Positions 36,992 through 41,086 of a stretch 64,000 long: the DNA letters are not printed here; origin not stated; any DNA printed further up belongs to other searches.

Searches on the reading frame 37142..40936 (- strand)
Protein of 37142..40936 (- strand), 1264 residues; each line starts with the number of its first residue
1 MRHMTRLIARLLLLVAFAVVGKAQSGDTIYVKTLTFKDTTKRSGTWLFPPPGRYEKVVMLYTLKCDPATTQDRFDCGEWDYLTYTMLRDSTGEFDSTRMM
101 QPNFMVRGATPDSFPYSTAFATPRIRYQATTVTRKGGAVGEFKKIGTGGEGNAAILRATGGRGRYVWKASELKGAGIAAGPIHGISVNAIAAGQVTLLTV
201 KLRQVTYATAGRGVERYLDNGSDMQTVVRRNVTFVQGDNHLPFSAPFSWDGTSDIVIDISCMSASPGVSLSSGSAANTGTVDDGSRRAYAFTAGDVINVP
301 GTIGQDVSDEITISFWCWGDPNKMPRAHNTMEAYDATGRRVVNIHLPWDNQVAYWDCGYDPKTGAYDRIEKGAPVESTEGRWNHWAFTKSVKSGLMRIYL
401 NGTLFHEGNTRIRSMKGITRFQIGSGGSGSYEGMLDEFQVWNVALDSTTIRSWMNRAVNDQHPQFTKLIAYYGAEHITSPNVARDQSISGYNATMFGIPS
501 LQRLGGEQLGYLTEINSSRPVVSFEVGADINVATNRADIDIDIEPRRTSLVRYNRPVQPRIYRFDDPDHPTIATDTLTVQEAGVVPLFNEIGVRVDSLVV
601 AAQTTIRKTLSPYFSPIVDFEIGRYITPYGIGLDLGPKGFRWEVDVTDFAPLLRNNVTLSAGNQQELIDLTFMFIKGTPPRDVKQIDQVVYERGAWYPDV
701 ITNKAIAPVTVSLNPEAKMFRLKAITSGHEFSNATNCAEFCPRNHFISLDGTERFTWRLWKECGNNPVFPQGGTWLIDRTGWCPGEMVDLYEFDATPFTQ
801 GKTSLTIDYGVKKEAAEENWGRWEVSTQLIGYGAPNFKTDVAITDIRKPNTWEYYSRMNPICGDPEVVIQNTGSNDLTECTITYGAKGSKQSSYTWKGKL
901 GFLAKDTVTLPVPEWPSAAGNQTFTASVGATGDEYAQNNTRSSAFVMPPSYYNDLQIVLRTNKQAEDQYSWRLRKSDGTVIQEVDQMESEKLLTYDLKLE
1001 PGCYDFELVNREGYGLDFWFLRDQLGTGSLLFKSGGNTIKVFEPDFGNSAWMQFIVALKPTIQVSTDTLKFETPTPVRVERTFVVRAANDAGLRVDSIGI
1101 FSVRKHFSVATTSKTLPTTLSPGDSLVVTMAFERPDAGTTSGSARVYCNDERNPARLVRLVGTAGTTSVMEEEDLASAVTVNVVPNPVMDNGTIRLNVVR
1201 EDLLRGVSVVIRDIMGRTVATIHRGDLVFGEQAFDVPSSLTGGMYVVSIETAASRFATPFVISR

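Call 84: search_protein_families(library=pfam, proteins=[window:37142-40936:-], max_evalue=0.0001)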
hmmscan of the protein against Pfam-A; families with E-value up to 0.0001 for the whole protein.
window:37142-40936:- (1264 aa): 2 families
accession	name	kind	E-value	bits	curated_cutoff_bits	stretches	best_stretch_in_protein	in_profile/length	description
PF09113.15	N-glycanase_C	-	3.2e-19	69.5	25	1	697-829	2-139/140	Peptide-N-glycosidase F, C terminal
PF13385.13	Laminin_G_3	-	2.5e-13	50.9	27.6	1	295-450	5-150/151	Concanavalin A-like lectin/glucanases superfamily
